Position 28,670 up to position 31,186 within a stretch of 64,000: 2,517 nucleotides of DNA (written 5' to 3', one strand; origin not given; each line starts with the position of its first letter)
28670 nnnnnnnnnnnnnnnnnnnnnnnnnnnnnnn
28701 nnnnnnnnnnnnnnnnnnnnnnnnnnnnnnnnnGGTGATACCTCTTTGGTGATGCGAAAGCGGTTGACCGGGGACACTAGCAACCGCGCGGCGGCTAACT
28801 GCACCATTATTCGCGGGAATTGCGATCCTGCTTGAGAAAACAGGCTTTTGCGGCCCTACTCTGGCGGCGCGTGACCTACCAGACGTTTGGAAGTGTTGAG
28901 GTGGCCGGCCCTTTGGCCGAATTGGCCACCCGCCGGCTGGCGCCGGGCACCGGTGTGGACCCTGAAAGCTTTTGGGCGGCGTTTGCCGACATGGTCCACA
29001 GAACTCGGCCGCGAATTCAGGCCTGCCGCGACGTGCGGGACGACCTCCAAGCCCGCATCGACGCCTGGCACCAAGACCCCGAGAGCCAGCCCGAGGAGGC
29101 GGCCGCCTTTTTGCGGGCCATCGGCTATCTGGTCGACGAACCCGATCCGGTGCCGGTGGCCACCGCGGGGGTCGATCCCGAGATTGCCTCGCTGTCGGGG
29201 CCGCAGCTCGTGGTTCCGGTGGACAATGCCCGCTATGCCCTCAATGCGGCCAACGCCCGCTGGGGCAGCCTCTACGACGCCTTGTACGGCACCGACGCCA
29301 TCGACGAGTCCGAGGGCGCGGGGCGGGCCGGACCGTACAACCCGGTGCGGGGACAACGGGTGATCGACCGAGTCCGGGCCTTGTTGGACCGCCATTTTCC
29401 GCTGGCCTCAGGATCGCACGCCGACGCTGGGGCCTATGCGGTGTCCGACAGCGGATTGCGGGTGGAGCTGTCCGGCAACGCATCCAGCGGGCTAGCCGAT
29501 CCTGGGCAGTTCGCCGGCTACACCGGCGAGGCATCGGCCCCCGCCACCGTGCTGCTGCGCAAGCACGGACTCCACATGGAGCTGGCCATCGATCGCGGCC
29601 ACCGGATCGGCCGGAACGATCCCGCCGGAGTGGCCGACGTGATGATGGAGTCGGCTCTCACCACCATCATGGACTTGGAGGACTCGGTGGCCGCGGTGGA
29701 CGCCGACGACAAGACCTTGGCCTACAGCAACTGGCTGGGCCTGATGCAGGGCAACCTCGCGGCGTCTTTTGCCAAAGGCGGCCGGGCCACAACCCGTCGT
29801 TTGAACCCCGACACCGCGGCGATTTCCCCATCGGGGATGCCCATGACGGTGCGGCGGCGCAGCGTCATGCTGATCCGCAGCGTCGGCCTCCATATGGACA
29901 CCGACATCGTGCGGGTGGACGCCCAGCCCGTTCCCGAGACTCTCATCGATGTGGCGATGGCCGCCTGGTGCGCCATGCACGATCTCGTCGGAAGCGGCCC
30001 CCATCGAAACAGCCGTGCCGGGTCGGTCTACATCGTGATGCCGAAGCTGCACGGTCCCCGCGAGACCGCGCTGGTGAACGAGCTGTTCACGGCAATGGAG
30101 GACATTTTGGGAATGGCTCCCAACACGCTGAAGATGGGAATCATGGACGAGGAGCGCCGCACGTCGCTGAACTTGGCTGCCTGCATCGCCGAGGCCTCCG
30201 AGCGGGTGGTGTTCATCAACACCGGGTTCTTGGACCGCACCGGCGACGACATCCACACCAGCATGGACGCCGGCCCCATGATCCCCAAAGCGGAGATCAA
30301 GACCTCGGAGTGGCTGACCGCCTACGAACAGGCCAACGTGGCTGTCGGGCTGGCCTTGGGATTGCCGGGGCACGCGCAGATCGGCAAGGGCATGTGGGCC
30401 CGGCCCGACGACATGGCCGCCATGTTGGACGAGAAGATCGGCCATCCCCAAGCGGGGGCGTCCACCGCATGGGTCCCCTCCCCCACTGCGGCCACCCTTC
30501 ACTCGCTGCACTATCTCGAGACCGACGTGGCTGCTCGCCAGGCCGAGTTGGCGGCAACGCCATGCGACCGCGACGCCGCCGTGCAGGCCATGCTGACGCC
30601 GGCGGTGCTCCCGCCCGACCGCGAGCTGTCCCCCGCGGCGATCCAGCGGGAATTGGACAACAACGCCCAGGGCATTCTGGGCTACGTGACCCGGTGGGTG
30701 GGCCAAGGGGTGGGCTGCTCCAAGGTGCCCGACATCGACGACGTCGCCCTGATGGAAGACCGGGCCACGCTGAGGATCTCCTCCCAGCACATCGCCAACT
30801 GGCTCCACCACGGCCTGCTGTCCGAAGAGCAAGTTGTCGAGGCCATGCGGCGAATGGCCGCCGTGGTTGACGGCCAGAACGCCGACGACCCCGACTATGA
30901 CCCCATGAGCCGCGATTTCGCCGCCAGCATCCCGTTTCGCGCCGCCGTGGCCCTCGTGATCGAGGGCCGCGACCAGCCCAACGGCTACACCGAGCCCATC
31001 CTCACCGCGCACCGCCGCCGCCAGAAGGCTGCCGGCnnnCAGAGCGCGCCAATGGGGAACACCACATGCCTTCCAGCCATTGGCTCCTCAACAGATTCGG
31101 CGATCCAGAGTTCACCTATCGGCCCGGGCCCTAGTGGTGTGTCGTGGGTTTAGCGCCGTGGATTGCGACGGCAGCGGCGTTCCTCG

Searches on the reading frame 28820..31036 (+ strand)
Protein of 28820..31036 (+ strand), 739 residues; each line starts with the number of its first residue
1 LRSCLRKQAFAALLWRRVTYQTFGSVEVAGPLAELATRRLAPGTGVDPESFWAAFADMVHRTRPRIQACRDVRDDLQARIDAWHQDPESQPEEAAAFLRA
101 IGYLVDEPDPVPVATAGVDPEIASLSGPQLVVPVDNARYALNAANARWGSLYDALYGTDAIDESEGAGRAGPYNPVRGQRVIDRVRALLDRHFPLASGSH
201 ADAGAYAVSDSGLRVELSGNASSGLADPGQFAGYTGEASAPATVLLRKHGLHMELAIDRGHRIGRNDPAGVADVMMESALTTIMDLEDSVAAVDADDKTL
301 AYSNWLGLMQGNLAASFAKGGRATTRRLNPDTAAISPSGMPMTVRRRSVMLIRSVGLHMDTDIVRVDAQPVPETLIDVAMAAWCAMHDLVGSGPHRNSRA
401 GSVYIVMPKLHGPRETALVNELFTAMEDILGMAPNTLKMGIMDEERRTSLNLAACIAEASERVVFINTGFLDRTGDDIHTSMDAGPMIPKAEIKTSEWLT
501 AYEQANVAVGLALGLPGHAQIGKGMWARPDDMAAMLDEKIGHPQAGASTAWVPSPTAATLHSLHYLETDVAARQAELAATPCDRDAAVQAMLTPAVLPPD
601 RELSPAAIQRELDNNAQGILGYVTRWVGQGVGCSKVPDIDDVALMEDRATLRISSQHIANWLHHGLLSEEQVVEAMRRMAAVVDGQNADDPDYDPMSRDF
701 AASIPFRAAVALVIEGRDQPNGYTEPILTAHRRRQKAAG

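Call 45: search_protein_families(library=pfam, proteins=[window:28820-31036:+], max_evalue=0.001)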
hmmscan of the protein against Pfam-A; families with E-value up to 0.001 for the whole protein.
window:28820-31036:+ (739 aa): 4 families
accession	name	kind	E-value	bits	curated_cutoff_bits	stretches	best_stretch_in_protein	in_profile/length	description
PF01274.28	MS_TIM-barrel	-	2.8e-57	194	26.4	1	350-583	2-236/248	Malate synthase, TIM barrel domain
PF20658.2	MSG_insertion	-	2.8e-29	101.6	24.8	1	173-248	1-76/76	Malate synthase G, alpha-beta insertion domain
PF20659.2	MS_C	-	9.1e-22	78.1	23.1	1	608-701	3-98/118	Malate synthase, C-terminal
PF20656.2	MS_N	-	3.1e-07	30.2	23.5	1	41-93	11-62/64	Malate synthase, N-terminal domain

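Call 59: find_homologous_proteins(query=window:28820-31036:+, max_evalue=1e-150)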
Query window:28820-31036:+ (739 aa): 7979 proteins with E <= 1e-150 among 8000 candidates; the best 120 are listed.
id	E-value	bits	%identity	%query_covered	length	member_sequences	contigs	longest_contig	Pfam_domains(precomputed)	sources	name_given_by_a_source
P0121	0.0e+0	1646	100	99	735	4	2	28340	PF20656.3,PF20659.3,PF20658.3,PF01274.29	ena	-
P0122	0.0e+0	1363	83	98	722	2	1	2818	PF20656.3,PF20659.3,PF20658.3,PF01274.29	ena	-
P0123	0.0e+0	1362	83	98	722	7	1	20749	PF20656.3,PF20659.3,PF20658.3,PF01274.29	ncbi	-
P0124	0.0e+0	1361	83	98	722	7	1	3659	PF20656.3,PF20659.3,PF20658.3,PF01274.29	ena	-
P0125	0.0e+0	1359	83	98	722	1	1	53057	PF20656.3,PF20659.3,PF20658.3,PF01274.29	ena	-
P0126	0.0e+0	1358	83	98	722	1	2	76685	PF20656.3,PF20659.3,PF20658.3,PF01274.29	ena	-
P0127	0.0e+0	1358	83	98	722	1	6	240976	PF20656.3,PF20659.3,PF20658.3,PF01274.29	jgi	-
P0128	0.0e+0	1357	83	98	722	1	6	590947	PF20656.3,PF20659.3,PF20658.3,PF01274.29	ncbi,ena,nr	ncbi:MAG: malate synthase G [Acidimicrobiia bacterium]|nr:malate synthase G [Acidimicrobiia bacteriu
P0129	0.0e+0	1355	83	98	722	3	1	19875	PF20656.3,PF20659.3,PF20658.3,PF01274.29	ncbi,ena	-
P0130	0.0e+0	1354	83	97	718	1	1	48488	PF20656.3,PF20659.3,PF20658.3,PF01274.29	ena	-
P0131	0.0e+0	1352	83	97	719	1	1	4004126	PF20656.3,PF20659.3,PF20658.3,PF01274.29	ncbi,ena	-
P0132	0.0e+0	1352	83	98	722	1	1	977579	PF20656.3,PF20659.3,PF20658.3,PF01274.29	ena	-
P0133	0.0e+0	1351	84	96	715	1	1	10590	PF20656.3,PF20659.3,PF20658.3,PF01274.29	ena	-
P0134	0.0e+0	1350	82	98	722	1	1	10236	PF20656.3,PF20659.3,PF20658.3,PF01274.29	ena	-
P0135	0.0e+0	1347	83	96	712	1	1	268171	PF20656.3,PF20659.3,PF20658.3,PF01274.29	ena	-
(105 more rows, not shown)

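Call 60: find_encoding_contigs(protein=P0121, flank=10000, max_places=4)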
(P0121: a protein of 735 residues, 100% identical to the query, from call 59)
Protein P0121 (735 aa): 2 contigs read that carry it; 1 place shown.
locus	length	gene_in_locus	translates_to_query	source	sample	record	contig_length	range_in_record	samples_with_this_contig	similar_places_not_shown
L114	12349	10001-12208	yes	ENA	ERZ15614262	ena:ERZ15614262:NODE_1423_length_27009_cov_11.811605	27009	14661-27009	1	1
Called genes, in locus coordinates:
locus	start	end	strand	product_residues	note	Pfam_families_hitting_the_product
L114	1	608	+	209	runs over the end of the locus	PF01527:HTH_Tnp_1, PF08281:Sigma70_r4_2 (faint), PF13384:HTH_23 (weak), PF13518:HTH_28, PF13551:HTH_29 (faint)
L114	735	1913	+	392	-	PF09995:MPAB_Lcp_cat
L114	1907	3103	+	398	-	PF09995:MPAB_Lcp_cat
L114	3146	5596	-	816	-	PF03176:MMPL, PF12349:Sterol-sensing (faint), PF02460:Patched (faint), PF03176:MMPL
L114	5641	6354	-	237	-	PF00106:adh_short, PF01370:Epimerase, PF08659:KR, PF13561:adh_short_C2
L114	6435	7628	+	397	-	PF07690:MFS_1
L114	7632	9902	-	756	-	PF00463:ICL, PF13714:PEP_mutase, PF00463:ICL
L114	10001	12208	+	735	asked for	PF20656:MS_N (weak), PF20658:MSG_insertion, PF01274:MS_TIM-barrel, PF20659:MS_C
